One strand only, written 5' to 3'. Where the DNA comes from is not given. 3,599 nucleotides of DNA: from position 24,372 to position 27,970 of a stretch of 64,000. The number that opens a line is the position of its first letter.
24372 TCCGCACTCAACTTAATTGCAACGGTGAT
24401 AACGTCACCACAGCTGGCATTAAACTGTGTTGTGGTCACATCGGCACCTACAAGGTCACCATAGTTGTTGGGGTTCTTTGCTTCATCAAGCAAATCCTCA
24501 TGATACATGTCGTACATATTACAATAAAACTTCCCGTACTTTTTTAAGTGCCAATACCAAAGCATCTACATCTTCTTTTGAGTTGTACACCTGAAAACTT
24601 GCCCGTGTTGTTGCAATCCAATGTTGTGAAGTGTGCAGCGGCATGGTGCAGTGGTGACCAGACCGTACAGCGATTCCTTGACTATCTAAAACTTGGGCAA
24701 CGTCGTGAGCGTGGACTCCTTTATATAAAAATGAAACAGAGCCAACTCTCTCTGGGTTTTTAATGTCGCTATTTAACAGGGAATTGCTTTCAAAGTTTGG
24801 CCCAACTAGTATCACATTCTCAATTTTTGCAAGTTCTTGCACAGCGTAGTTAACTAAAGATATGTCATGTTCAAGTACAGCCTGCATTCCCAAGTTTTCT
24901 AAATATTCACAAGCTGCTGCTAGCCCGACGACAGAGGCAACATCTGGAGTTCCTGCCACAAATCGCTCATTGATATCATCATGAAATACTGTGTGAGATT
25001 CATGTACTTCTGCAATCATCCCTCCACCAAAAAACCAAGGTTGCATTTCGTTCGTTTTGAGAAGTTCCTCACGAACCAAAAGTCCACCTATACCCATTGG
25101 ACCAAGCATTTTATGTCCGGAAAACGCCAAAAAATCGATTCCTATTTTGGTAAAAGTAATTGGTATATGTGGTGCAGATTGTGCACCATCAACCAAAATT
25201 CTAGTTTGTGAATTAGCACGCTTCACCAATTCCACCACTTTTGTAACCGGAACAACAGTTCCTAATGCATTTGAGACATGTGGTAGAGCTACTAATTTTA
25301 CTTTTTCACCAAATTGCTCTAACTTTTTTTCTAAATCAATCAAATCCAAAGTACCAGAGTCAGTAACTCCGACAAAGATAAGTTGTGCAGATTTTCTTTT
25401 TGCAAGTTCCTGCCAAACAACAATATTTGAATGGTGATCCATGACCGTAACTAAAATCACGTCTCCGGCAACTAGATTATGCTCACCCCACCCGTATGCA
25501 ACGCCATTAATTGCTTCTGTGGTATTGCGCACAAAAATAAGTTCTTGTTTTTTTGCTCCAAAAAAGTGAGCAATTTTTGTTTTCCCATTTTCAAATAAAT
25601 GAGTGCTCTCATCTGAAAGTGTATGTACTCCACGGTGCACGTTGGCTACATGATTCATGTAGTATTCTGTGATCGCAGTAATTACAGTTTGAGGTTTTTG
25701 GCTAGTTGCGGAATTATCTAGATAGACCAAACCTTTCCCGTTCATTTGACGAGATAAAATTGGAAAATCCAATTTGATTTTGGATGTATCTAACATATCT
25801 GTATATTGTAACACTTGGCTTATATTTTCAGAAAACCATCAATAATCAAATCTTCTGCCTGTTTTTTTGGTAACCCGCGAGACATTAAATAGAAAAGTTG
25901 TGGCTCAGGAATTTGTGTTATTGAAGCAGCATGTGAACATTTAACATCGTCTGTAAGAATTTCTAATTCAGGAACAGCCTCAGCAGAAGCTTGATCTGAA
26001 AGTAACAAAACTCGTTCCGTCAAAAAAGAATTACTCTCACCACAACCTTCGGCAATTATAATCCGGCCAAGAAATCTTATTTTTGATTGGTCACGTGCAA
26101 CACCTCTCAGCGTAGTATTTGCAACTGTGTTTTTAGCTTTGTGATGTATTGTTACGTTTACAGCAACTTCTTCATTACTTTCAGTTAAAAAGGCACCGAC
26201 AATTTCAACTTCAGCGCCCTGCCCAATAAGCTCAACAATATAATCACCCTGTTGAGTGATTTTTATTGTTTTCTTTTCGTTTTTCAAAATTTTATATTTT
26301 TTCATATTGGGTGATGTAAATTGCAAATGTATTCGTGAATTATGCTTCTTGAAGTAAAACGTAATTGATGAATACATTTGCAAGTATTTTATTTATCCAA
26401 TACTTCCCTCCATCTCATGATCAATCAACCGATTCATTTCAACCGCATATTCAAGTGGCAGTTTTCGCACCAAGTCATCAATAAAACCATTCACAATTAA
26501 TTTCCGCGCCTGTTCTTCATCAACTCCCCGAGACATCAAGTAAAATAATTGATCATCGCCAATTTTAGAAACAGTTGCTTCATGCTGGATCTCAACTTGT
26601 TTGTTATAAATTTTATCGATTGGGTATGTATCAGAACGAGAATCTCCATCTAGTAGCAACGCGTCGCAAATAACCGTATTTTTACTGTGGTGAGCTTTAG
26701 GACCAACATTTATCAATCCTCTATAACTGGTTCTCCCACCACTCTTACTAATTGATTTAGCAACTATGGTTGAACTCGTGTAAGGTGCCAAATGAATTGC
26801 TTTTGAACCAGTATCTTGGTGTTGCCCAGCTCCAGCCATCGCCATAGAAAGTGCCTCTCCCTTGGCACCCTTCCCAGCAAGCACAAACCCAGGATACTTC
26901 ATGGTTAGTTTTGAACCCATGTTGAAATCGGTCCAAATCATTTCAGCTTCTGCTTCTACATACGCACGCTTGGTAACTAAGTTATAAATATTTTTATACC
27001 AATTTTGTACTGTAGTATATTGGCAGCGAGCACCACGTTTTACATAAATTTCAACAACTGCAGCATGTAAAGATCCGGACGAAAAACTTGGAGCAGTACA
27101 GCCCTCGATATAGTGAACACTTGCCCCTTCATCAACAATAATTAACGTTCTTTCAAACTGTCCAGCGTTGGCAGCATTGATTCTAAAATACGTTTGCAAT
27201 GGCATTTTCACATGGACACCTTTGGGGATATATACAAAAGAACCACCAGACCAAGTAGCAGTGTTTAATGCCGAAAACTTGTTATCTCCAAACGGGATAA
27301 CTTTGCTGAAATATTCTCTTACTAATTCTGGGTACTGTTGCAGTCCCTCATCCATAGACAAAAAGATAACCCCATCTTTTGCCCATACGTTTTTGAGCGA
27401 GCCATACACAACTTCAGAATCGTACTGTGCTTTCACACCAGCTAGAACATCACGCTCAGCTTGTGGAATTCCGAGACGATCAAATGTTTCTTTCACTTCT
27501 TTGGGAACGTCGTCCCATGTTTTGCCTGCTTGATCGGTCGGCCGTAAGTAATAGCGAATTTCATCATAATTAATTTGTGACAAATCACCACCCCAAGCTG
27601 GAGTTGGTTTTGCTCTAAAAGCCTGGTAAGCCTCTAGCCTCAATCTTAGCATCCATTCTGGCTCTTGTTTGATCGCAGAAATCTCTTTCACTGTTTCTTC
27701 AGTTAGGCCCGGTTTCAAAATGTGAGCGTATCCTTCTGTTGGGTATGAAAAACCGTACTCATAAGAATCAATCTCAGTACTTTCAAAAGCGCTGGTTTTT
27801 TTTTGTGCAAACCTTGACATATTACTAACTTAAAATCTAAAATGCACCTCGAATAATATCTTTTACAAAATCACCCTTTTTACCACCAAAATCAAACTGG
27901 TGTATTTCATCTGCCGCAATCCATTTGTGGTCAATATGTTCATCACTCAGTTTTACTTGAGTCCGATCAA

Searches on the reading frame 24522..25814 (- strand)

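Call 77: search_protein_families(library=pfam, proteins=[window:24522-25814:-], max_evalue=0.00001)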
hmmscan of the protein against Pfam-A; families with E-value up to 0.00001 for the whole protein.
window:24522-25814:- (431 aa): 2 families
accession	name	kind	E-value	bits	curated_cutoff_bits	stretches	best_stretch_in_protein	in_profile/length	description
PF00266.25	Aminotran_5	-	6.7e-121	404.2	21.5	1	30-419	1-371/371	Aminotransferase class-V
PF00155.27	Aminotran_1_2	-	5.2e-07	29.6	19.7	1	71-210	41-186/361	Aminotransferase class I and II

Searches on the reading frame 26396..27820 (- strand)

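Call 77: search_protein_families(library=pfam, proteins=[window:26396-27820:-], max_evalue=0.00001)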
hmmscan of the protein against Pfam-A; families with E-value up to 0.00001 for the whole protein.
window:26396-27820:- (475 aa): 2 families
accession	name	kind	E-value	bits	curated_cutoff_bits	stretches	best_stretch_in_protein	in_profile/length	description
PF01458.23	SUFBD_core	-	3.5e-85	285.6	27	1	212-446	1-232/232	SUF system FeS cluster assembly, SufBD core domain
PF19295.5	SufBD_N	-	8.5e-14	52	23.5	1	142-209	104-171/172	SufBD protein N-terminal region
